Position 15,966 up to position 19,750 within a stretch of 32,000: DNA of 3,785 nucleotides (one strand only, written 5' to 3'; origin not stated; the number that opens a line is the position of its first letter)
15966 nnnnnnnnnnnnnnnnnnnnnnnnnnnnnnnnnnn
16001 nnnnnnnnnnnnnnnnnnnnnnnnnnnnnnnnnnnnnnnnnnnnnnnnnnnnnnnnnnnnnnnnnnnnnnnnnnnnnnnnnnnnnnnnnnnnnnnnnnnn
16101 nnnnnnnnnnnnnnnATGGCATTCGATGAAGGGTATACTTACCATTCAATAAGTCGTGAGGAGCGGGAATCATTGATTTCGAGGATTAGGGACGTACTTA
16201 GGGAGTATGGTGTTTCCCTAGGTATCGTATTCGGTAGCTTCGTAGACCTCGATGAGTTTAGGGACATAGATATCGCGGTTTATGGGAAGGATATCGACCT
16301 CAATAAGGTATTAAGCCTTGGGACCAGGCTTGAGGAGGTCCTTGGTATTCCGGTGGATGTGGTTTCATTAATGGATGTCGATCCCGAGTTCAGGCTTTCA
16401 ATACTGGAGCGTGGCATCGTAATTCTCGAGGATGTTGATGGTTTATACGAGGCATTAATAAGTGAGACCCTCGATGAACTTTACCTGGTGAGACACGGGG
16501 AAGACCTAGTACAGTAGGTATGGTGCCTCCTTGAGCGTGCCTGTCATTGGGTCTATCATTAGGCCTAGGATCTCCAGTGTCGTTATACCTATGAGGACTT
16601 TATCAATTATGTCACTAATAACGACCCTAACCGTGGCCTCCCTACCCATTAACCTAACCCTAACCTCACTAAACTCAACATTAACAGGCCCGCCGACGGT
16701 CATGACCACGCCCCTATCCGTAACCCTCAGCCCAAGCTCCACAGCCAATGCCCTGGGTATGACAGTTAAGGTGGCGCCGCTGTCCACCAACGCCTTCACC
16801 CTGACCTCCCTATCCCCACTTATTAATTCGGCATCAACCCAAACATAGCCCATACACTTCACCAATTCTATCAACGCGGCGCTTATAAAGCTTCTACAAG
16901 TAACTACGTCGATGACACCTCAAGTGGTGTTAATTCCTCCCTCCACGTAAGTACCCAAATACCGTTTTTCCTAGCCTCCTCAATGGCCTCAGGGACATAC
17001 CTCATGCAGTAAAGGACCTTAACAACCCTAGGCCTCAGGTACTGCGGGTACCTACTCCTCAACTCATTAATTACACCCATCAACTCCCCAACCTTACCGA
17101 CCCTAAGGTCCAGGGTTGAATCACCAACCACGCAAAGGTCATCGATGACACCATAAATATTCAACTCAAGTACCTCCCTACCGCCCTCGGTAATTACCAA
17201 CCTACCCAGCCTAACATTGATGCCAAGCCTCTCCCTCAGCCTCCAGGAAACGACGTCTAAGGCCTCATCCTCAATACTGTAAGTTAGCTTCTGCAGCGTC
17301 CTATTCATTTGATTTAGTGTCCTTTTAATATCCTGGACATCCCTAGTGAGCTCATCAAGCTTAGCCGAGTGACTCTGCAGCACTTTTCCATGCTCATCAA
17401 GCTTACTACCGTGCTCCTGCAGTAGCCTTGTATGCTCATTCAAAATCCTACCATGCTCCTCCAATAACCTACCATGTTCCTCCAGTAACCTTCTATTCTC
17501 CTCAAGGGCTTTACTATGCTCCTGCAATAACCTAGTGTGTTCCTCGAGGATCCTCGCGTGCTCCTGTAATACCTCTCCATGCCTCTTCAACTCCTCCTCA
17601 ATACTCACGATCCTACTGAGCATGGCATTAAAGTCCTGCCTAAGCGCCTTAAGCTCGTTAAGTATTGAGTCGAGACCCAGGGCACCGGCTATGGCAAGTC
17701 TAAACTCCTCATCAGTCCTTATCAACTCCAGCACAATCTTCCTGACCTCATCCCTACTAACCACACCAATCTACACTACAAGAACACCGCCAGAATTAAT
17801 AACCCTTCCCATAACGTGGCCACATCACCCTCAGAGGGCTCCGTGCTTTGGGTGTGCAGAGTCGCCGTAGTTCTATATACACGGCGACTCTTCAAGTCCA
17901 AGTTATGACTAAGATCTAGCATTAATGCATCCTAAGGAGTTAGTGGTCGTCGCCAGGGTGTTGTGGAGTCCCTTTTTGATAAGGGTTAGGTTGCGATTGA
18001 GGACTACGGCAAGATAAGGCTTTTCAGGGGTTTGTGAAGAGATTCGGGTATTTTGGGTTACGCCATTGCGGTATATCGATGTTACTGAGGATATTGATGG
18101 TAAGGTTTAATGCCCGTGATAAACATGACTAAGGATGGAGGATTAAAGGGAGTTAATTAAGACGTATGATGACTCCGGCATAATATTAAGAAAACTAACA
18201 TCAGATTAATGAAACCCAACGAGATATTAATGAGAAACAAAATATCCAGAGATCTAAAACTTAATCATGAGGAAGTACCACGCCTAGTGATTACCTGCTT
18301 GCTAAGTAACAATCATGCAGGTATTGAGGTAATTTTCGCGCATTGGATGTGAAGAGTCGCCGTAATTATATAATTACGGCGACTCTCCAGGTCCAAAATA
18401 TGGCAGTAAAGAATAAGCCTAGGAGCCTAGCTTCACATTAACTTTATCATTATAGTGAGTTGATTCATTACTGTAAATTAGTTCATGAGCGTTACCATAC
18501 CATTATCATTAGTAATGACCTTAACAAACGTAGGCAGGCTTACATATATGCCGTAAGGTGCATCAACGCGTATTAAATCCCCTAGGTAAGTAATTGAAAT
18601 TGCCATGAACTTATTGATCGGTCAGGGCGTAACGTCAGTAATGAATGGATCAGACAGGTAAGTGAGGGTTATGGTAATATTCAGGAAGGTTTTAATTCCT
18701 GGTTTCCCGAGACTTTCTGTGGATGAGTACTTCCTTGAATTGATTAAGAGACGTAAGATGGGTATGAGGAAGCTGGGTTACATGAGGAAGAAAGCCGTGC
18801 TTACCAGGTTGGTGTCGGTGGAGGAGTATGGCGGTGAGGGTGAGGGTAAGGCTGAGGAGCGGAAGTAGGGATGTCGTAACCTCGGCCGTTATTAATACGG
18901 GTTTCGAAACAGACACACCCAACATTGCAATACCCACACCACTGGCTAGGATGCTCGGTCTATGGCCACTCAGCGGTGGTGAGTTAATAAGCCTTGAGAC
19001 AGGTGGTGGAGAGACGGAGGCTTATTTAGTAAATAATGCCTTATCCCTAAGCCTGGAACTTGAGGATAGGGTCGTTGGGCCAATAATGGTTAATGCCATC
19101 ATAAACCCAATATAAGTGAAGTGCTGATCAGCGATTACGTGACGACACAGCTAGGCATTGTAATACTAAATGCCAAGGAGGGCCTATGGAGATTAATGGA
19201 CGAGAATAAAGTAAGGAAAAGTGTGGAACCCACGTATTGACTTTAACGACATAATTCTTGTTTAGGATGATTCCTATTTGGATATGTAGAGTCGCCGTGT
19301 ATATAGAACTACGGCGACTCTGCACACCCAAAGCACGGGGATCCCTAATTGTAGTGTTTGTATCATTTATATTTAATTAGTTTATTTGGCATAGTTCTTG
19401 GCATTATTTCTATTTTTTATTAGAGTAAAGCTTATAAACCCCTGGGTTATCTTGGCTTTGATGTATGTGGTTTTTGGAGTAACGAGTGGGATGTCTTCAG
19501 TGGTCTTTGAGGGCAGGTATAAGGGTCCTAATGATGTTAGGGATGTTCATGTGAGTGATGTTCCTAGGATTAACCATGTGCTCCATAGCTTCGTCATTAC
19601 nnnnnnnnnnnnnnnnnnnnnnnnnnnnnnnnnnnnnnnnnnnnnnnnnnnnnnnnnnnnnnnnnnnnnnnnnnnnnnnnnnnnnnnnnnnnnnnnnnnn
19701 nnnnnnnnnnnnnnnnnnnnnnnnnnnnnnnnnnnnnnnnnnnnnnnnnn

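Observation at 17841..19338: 1.5-kb mostly non-coding segment bounded by exact 51-nt inverted repeats, each folding into a GC-stem hairpin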

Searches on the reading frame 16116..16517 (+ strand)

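Call 8: search_protein_families(library=pfam, proteins=[window:16116-16517:+], max_evalue=0.1)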
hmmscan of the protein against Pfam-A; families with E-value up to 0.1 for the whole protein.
window:16116-16517:+ (133 aa): 2 families
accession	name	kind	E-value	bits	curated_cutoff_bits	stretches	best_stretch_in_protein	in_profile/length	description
PF18765.7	Polbeta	-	4.2e-13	49.7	26.9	1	24-105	3-89/93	Polymerase beta, Nucleotidyltransferase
PF01909.29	NTP_transf_2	-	0.00027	21.7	21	1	22-102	2-92/93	Nucleotidyltransferase domain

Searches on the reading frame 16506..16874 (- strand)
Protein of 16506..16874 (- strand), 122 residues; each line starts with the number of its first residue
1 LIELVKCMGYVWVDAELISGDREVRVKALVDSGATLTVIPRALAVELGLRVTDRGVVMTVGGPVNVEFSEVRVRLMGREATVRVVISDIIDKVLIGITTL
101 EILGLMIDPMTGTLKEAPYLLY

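Call 8: search_protein_families(library=pfam, proteins=[window:16506-16874:-], max_evalue=0.1)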
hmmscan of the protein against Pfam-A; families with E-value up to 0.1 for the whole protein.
window:16506-16874:- (122 aa): 6 families
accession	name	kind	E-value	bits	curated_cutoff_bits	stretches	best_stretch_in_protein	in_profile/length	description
PF13650.11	Asp_protease_2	-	3.5e-09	37.7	24.3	1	24-96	8-87/90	Aspartyl protease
PF13975.11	gag-asp_proteas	-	6e-09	36.8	28.2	1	25-100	9-90/92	gag-polyprotein putative aspartyl protease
PF00077.25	RVP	-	0.0058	17.3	20.7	1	25-104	15-97/101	Retroviral aspartyl protease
PF03192.19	DUF257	-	0.017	15.4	25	1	68-108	24-64/205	Pyrococcus protein of unknown function, DUF257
PF03539.19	Spuma_A9PTase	-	0.06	13.9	21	1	24-96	4-73/163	Spumavirus aspartic protease (A9)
PF09668.16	Asp_protease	-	0.063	13.9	26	0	23-61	18-60/109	Aspartyl protease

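Call 55: search_protein_families(library=ncbifam, proteins=[window:16506-16874:-], max_evalue=0.01)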
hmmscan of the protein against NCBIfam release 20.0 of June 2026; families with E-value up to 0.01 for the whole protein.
window:16506-16874:- (122 aa): 3 families
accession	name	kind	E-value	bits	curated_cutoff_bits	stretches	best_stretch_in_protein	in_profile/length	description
TIGR03698.1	clan_AA_DTGF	subfamily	3.2e-14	53.1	57.35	1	23-113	14-106/107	clan AA aspartic protease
TIGR02281.1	clan_AA_DTGA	subfamily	5.5e-05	23.3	57.95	1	24-103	21-107/121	TIGR02281 family clan AA aspartic protease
NF003320.0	PRK04333.1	equivalog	0.0017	18.5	87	1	66-98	4-36/88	50S ribosomal protein L14e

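Call 56: search_protein_families(library=padloc, proteins=[window:16506-16874:-], max_evalue=0.01)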
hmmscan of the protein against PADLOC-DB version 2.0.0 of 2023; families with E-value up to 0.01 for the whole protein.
window:16506-16874:- (122 aa): 3 families
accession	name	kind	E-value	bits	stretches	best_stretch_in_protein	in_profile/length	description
PDLC04693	PDC-M52B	-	4.3e-05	21.5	1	14-64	5-55/118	-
PDLC04692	PDC-M52B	-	5.8e-05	20.7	1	13-64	25-76/139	-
PDLC01052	protease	-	0.00052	18.3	1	66-109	45-88/96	peptidase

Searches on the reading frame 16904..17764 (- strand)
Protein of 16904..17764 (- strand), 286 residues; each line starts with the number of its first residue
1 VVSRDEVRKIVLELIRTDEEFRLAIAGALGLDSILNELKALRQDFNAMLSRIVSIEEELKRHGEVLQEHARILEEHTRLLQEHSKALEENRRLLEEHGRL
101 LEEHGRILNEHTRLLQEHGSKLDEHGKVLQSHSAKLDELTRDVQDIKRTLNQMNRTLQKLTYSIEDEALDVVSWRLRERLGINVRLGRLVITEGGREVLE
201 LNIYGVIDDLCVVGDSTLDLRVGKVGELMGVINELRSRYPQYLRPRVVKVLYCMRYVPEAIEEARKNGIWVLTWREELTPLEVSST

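Call 8: search_protein_families(library=pfam, proteins=[window:16904-17764:-], max_evalue=0.1)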
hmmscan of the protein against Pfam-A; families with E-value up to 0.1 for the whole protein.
window:16904-17764:- (286 aa): 19 families
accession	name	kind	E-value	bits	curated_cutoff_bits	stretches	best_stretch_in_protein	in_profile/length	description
PF04108.17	ATG17_like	-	1.4e-05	25.2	43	1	3-167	110-280/355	Autophagy protein ATG17-like domain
PF10046.14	BLOC1_2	-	0.0037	18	33.4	1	74-160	5-91/96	Biogenesis of lysosome-related organelles complex-1 subunit 2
PF01496.24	V_ATPase_I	-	0.0043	15.5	30.7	1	36-152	16-133/815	V-type ATPase 116kDa subunit family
PF04513.17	Baculo_PEP_C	-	0.014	15.9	38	0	106-164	56-115/140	Baculovirus polyhedron envelope protein, PEP, C terminus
PF00015.26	MCPsignal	-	0.014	15.7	34.6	1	61-166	62-167/172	Methyl-accepting chemotaxis protein (MCP) signalling domain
PF08317.16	Spc7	-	0.014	15.2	34.5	0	18-104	104-190/196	Spc7 kinetochore protein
PF06419.17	COG6_N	-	0.015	15.9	27.4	0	112-160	22-66/114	Conserved oligomeric complex COG6, N-terminal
PF06103.16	DUF948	-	0.017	15.7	37.2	0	106-154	44-88/89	Bacterial protein of unknown function (DUF948)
PF05659.16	RPW8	-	0.034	14.2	30.4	0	31-85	30-84/139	Arabidopsis broad-spectrum mildew resistance protein RPW8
PF05531.17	NPV_P10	-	0.037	15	29.8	0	126-151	41-66/75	Nucleopolyhedrovirus P10 protein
PF06013.18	WXG100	-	0.047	14.4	27.3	0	132-163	49-80/86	Proteins of 100 residues with WXG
PF05377.16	FlaC_arch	-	0.048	14.5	27.8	0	122-160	2-40/55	Flagella accessory protein C (FlaC)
PF24151.2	ArlX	-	0.049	13.6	28.7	1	121-172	54-106/229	ArlX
PF09762.14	CCDC93_CC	-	0.062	12.8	30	0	52-159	104-212/429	CCDC93 coiled-coil domain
PF04997.17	RNA_pol_Rpb1_1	-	0.063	13.1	39.7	1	42-91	231-279/312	RNA polymerase Rpb1, domain 1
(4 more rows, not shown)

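Call 55: search_protein_families(library=ncbifam, proteins=[window:16904-17764:-], max_evalue=0.01)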
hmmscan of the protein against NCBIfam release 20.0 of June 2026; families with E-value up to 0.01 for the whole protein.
window:16904-17764:- (286 aa): 15 families
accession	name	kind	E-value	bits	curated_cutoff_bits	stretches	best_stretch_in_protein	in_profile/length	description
NF038350.1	taxis_HmpF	equivalog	6.5e-06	24.8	200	1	36-189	162-317/553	pilus motility taxis protein HmpF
NF045487.1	ASRP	equivalog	8.2e-06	24.7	300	1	32-165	145-273/593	archaea-specific SMC-related protein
TIGR02169.1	SMC_prok_A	equivalog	1.1e-05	23.3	729.4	1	33-165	355-487/1165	chromosome segregation protein SMC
NF043058.1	T4SS_LegC2C7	subfamily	1.2e-05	24.4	350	1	31-160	113-239/348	LegC2/C7 family Dot/Icm T4SS effector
TIGR02168.1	SMC_prok_B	equivalog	0.00011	20.2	567.35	1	32-165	808-941/1181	chromosome segregation protein SMC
NF047516.1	LA_3659_fam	equivalog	0.00022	20.9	36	1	32-158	32-151/221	LA_3659 family protein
NF047514.1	SpiroCoCo_N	equivalog_domain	0.00022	20.9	75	1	32-158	32-151/221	SpiroCoCo family coiled-coil protein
TIGR00996.1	Mtu_fam_mce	paralog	0.00029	20.1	140.5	1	30-139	175-281/291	MCE family protein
NF041034.1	Rad50_Sulf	equivalog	0.00035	18.6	1000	1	32-164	482-610/872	DNA double-strand break repair ATPase Rad50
NF002244.0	PRK01156.1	equivalog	0.0009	17.4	847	1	35-175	560-701/895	DNA double-strand break repair ATPase Rad50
NF003034.1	PRK03918.1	equivalog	0.00098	17.2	700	1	31-160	587-713/878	DNA double-strand break repair ATPase Rad50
NF047515.1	SpiroCoCo_C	equivalog_domain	0.0018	17.5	125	1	36-161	90-214/313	SpiroCoCo family coiled-coil protein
NF049871.2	cytotoxin_MakA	exception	0.0029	16.6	320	0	79-174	92-191/354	alpha-pore-forming cytotoxin MakA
NF052320.1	Cbp1_fam_LP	subfamily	0.0034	16.9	90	1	32-169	33-165/286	Cbp1 family collagen-binding glycoprotein adhesin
TIGR02231.1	TIGR02231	subfamily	0.0094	14.7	112.6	0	32-168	41-178/524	mucoidy inhibitor MuiA family protein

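Call 56: search_protein_families(library=padloc, proteins=[window:16904-17764:-], max_evalue=0.01)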
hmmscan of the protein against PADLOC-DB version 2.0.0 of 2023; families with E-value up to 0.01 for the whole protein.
window:16904-17764:- (286 aa): 16 families
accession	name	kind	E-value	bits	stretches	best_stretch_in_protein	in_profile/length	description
PDLC01085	C3a181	-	8e-14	50.1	2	11-61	7-57/226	Diadenylate cyclase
PDLC00006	DruC1|DruC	-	1.8e-05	21.4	1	37-164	183-316/626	Unknown function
PDLC00551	JetC2|JetC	-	0.00018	17.5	1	25-172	781-926/1365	DUF3584 domain; MukB-like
PDLC00648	ZorA3|ZorA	-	0.00029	17.7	1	55-185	528-658/692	MotA/ExbB/TolQ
PDLC00580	JetC3|JetC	-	0.00043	16.6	1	51-168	660-775/1068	DUF3584 domain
PDLC03865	LmuB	-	0.00085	15.6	1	35-164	292-432/1007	-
PDLC00519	JetC1|JetC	-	0.0011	15.3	1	32-172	619-755/1097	DUF3584 domain; MukB-like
PDLC03859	LmuB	-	0.0013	16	1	32-165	356-480/611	-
PDLC04890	PDC-S06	-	0.0025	14.4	1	50-162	359-469/732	-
PDLC00582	JetC3|JetC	-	0.0025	13.7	1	40-158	982-1144/1472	DUF3584 domain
PDLC00550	JetC2|JetC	-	0.0036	13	1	43-163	270-391/1355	DUF3584 domain; MukB-like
PDLC00583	JetC3|JetC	-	0.0073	12.1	1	22-161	500-635/1471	DUF3584 domain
PDLC03861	LmuB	-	0.0083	12.1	1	35-157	489-610/1213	-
PDLC00553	JetC2|JetC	-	0.0089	11.9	0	32-159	850-977/1361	DUF3584 domain; MukB-like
PDLC00599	ZorA1|ZorA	-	0.0093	12.7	0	26-172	464-608/631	MotA/ExbB/TolQ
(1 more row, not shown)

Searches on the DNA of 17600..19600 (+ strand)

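Call 84: search_rna_families(source=window, start=17600, end=19600, threshold=evalue, max_evalue=1)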
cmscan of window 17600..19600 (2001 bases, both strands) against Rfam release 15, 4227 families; matches with E-value up to 1: 6.
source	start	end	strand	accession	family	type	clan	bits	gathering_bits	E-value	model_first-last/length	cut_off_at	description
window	19269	19335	-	RF03581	mir-4878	Gene; miRNA;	-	29.5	100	0.0017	1-73/73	no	mir-4878 microRNA precursor family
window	18338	18401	+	RF04047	mir-9228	Gene; miRNA;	-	27.3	100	0.0027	1-85/85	no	mir-9228 microRNA precursor family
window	17838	17911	+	RF03581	mir-4878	Gene; miRNA;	-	25.9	100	0.017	1-73/73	no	mir-4878 microRNA precursor family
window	18341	18398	-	RF04303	MIR162_2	Gene; miRNA;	CL00150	21.7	103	0.12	1-135/135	no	MIR162_2 microRNA precursor family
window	18719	18772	+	RF01125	sR4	Gene; snRNA; snoRNA; CD-box;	-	19.7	50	0.14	1-56/56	no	Small nucleolar RNA sR4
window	18354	18474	-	RF01822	RsaJ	Gene; sRNA;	-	16.4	100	0.56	1-287/287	no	RNA Staph. aureus A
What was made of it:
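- On Known structured RNA families (Rfam 15): In E-value mode there were only sub-threshold generic miRNA-hairpin hits, at 26-30 bits against a gathering score of 100 (call 84).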

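Call 95: search_dna_similar(query=window:17841-19338:+, collection=phages, mode=distant, max_rows=5)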
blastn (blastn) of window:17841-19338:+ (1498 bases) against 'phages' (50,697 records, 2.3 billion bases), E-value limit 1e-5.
No match.

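Call 96: search_dna_similar(query=window:17841-19338:+, collection=plasmids, mode=distant, max_rows=5)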
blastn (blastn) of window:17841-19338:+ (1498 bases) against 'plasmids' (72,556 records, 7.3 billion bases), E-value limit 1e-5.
No match.
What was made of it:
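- Tried and rejected: BLAST of the segment against the phage and plasmid collections found nothing (calls 95, 96).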

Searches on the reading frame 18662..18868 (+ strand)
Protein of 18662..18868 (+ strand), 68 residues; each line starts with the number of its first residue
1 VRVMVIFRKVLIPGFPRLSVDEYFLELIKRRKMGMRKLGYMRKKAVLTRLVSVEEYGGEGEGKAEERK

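Call 8: search_protein_families(library=pfam, proteins=[window:18662-18868:+], max_evalue=0.1)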
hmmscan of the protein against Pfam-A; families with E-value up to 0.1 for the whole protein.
window:18662-18868:+ (68 aa): 0 families
